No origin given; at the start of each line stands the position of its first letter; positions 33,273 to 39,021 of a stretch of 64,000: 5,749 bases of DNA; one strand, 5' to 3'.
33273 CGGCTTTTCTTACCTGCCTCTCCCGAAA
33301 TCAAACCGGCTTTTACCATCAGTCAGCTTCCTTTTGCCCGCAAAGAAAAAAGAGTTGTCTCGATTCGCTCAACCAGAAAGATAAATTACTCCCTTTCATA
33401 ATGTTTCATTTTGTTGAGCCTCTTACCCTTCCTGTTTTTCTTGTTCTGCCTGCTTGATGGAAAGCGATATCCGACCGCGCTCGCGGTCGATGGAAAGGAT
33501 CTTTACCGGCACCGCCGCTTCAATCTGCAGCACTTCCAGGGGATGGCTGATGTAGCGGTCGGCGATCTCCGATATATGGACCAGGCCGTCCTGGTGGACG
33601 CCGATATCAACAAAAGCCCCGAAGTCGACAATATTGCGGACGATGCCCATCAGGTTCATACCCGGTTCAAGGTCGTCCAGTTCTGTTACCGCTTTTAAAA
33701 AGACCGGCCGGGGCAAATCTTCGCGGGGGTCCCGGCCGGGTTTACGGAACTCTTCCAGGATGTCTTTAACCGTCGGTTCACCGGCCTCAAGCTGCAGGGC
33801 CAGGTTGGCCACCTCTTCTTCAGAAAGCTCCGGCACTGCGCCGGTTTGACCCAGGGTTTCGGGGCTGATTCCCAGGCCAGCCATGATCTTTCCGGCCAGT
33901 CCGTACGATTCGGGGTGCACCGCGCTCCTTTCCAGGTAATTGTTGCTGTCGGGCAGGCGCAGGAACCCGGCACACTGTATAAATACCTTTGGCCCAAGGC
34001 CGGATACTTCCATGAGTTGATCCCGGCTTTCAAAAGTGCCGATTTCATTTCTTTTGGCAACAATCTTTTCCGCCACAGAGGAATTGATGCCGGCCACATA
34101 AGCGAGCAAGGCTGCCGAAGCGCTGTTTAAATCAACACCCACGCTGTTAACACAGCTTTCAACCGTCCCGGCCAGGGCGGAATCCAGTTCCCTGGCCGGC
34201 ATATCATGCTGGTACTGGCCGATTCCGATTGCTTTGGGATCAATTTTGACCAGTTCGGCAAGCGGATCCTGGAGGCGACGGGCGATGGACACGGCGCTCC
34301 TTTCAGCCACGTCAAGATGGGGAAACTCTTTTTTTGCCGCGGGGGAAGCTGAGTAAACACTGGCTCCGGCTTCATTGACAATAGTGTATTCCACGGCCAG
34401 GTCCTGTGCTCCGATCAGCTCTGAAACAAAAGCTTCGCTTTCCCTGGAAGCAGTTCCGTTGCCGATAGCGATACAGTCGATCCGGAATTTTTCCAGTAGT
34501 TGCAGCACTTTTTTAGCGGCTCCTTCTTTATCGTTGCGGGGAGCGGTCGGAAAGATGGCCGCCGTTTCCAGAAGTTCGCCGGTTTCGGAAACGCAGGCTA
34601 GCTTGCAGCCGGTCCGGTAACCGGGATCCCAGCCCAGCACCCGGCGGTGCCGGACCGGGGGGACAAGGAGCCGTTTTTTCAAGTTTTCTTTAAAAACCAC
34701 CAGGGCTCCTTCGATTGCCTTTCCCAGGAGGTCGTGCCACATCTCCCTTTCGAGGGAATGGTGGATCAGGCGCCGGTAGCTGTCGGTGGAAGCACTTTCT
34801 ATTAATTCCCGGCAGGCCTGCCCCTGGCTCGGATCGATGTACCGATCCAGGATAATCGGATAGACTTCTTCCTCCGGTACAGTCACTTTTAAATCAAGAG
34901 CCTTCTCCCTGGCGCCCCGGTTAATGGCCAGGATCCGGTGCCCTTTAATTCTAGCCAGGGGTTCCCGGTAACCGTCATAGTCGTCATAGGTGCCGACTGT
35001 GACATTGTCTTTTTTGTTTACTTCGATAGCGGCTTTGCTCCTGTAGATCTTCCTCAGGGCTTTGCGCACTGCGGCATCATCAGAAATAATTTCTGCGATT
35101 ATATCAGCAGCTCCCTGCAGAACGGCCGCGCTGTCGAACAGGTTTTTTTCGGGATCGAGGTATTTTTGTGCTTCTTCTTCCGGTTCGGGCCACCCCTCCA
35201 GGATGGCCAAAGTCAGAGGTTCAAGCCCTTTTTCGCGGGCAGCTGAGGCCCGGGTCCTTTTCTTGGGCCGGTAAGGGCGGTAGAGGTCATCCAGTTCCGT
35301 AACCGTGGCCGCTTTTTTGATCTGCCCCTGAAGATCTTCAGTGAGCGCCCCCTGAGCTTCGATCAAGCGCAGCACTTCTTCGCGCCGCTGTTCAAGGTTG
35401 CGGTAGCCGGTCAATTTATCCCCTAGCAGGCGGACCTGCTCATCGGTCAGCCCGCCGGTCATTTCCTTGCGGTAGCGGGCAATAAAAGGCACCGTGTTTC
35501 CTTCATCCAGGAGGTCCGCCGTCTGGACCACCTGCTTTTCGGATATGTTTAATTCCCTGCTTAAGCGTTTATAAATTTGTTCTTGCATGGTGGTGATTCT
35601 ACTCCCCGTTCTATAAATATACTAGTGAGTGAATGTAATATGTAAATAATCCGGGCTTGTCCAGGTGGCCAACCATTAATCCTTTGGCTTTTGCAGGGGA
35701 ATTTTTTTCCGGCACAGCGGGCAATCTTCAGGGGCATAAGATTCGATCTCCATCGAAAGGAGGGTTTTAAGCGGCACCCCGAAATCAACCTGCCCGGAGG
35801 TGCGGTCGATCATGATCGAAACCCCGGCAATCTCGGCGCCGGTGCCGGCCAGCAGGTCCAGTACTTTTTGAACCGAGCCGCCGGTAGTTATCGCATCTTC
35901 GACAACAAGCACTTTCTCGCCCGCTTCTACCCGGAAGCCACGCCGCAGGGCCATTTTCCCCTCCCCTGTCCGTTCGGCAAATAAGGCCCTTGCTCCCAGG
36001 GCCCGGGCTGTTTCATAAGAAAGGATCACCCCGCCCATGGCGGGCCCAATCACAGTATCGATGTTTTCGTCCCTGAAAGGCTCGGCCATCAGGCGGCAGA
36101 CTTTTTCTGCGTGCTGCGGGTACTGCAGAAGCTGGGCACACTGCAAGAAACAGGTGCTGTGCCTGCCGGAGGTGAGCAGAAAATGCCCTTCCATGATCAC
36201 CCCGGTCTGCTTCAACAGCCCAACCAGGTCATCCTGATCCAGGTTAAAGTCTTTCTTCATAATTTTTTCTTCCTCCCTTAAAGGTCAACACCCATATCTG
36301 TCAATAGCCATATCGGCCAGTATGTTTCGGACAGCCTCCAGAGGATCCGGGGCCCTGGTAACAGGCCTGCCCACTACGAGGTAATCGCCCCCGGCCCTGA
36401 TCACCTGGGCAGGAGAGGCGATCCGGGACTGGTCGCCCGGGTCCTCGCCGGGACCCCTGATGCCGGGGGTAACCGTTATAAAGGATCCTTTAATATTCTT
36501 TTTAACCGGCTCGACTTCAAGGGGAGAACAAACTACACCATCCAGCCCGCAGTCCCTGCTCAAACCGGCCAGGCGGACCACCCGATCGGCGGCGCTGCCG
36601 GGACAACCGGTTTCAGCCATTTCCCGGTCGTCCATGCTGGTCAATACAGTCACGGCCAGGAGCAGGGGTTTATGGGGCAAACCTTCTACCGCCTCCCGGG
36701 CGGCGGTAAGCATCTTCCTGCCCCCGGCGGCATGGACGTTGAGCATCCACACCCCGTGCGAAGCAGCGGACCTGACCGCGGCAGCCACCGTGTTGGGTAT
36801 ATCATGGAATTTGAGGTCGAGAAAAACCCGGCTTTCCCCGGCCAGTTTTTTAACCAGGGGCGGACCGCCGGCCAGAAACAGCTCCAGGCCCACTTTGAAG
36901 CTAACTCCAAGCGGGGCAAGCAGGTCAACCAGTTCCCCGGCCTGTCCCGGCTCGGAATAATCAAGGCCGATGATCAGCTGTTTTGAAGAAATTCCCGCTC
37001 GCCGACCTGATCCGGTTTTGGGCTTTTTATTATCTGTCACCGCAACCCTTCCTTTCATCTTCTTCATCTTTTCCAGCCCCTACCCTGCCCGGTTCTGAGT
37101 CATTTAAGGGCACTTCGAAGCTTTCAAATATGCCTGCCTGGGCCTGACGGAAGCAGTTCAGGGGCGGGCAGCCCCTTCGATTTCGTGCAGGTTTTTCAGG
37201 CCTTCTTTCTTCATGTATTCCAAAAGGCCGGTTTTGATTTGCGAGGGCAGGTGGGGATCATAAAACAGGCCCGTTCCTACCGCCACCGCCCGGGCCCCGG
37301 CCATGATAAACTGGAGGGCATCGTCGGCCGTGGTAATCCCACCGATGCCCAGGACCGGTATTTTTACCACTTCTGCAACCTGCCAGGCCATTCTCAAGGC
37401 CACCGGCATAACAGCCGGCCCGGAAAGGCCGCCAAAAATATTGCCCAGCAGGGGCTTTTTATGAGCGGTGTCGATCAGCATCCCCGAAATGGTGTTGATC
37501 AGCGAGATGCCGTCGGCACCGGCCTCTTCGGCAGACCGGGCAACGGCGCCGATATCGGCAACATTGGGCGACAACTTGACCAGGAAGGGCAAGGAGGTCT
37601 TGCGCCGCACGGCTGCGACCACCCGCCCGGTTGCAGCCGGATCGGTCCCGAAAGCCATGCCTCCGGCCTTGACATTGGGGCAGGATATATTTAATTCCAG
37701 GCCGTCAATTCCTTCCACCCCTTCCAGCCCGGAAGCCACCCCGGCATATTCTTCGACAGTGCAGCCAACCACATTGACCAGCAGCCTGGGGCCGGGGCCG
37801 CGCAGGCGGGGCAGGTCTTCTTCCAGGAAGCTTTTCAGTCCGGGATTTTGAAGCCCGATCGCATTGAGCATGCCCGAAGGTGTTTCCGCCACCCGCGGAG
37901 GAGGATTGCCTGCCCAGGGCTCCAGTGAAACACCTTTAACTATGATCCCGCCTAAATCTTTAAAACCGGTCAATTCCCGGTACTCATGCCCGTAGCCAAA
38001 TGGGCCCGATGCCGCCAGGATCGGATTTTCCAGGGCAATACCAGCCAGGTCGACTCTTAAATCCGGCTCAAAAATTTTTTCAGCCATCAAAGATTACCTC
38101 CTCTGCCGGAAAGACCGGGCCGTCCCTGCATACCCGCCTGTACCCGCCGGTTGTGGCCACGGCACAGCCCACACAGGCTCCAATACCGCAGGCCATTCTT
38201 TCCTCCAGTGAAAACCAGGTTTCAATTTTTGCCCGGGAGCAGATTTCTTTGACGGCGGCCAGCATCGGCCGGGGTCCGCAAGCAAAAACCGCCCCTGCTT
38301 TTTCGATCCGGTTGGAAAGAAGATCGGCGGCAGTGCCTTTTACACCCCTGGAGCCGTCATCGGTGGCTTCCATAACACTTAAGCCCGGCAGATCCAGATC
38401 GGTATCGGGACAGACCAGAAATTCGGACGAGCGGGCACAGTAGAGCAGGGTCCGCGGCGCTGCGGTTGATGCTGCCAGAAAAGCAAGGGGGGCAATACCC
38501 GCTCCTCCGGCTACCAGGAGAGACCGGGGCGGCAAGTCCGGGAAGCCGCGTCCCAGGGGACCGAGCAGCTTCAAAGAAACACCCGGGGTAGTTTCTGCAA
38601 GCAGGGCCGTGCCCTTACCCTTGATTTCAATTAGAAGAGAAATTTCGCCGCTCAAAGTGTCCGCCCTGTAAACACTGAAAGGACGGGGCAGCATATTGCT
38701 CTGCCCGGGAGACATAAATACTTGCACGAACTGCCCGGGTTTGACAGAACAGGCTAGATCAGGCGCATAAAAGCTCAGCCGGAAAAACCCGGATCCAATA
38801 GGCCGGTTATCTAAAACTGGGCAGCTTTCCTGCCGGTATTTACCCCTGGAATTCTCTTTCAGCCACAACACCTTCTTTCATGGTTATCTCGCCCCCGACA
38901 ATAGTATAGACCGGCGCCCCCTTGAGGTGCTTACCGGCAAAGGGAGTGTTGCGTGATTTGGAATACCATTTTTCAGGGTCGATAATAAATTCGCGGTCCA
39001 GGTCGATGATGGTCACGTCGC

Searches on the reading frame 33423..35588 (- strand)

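Call 23: search_protein_families(library=ncbifam, max_evalue=0.00001, proteins=[window:33423-35588:-])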
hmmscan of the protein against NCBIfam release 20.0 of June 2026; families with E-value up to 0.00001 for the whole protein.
window:33423-35588:- (721 aa): 28 families (the best 25 are shown)
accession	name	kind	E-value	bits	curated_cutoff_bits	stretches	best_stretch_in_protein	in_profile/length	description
NF005208.0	PRK06676.1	equivalog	7.4e-24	84.5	368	1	640-719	276-355/391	30S ribosomal protein S1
NF004954.0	PRK06299.1-4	equivalog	1.5e-21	76.2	727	1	637-716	186-264/560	30S ribosomal protein S1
NF004952.0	PRK06299.1-2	equivalog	4.8e-20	71.4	524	1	637-716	213-291/580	30S ribosomal protein S1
NF004473.0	PRK05807.1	equivalog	3.4e-19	69.5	178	1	641-719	4-80/136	S1 domain-containing RNA-binding protein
NF004953.0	PRK06299.1-3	equivalog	8e-19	67.3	720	1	637-717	208-287/580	30S ribosomal protein S1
NF040579.1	S1_dom_CvfD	subfamily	9.5e-19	67.7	117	1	642-719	3-80/113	CvfD/Ygs/GSP13 family RNA-binding post-transcriptional regulator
NF000907.0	PRK00087.1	equivalog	1.1e-18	66.8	624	1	637-716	473-551/671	bifunctional 4-hydroxy-3-methylbut-2-enyl diphosphate reductase/30S ribosomal protein S1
NF004951.0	PRK06299.1-1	equivalog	1.2e-18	66.9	918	1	637-716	186-264/556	30S ribosomal protein S1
NF006363.0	PRK08582.1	equivalog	1.3e-18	67.5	171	1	640-719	3-81/140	S1 domain-containing RNA-binding protein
NF005973.0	PRK08059.1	equivalog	1.5e-18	67.1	148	1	640-718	5-83/123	S1 domain-containing post-transcriptional regulator GSP13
NF004955.0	PRK06299.1-5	equivalog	1.9e-18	66.1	878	1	638-717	194-272/566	30S ribosomal protein S1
NF005911.0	PRK07899.1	equivalog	2.8e-18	65.9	691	1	637-715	203-280/486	30S ribosomal protein S1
TIGR00717.1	rpsA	equivalog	7.7e-18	64.3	577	1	637-717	182-261/516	30S ribosomal protein S1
NF005639.0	PRK07400.1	equivalog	4.1e-17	62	460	1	637-718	191-271/318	30S ribosomal protein S1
NF010379.0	PRK13806.1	equivalog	9.7e-14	50.9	648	1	638-715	288-366/491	30S ribosomal protein S1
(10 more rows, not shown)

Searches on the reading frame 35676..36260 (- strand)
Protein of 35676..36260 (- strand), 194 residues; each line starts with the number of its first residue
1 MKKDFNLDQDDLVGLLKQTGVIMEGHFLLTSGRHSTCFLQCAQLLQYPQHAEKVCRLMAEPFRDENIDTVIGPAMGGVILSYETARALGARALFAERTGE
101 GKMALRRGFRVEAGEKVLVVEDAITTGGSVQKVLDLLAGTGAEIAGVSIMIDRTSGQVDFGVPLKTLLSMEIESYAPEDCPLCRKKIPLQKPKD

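Call 45: search_protein_families(library=pfam, max_evalue=0.000001, proteins=[window:35676-36260:-])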
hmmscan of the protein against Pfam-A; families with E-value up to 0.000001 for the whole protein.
window:35676-36260:- (194 aa): 1 family
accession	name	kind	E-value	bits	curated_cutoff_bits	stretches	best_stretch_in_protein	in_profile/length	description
PF00156.33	Pribosyltran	-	1.6e-16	60.5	26.3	1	42-158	3-131/158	Phosphoribosyl transferase domain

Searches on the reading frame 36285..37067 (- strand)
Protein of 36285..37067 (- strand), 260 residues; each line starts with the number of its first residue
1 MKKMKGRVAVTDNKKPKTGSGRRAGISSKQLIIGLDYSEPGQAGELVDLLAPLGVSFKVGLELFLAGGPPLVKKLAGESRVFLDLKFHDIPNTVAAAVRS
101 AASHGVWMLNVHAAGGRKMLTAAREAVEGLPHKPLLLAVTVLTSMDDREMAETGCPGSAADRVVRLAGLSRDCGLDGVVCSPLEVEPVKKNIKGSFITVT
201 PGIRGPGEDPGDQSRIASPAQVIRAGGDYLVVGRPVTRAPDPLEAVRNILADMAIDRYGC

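Call 45: search_protein_families(library=pfam, max_evalue=0.000001, proteins=[window:36285-37067:-])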
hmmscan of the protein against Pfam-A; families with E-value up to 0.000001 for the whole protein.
window:36285-37067:- (260 aa): 1 family
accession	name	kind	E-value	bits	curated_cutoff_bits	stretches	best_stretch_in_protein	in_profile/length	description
PF00215.30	OMPdecase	-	1.1e-54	186.1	27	1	30-249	2-221/221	Orotidine 5'-phosphate decarboxylase / HUMPS family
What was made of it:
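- Tried and rejected: 36285-36287 lies between the OMP-decarboxylase-family and phosphoribosyltransferase-family genes (pyrF- and pyrE-like), which happen to share a frame (call 45).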

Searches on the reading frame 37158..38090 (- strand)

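Call 45: search_protein_families(library=pfam, max_evalue=0.000001, proteins=[window:37158-38090:-])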
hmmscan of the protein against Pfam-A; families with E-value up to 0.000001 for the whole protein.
window:37158-38090:- (310 aa): 2 families
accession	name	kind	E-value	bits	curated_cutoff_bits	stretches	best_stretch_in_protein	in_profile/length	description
PF01180.27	DHO_dh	-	3.7e-72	243.4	27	1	11-293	2-291/291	Dihydroorotate dehydrogenase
PF01207.24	Dus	-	3.8e-07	30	20.4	0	237-289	178-234/311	Dihydrouridine synthase (Dus)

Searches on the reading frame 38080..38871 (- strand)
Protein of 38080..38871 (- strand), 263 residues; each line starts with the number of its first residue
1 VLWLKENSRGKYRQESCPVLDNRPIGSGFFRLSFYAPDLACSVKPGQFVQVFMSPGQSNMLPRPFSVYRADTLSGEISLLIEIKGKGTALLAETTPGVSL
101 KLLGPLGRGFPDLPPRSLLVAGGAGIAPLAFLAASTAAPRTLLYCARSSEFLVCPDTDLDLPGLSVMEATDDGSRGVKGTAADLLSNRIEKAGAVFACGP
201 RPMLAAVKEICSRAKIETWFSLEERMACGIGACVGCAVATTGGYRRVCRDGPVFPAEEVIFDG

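Call 45: search_protein_families(library=pfam, max_evalue=0.000001, proteins=[window:38080-38871:-])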
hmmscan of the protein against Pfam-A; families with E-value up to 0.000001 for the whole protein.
window:38080-38871:- (263 aa): 1 family
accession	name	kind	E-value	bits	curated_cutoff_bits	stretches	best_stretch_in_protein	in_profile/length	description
PF10418.14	DHODB_Fe-S_bind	-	5.1e-17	61.8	23.9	1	223-259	1-40/41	Iron-sulfur cluster binding domain of dihydroorotate dehydrogenase B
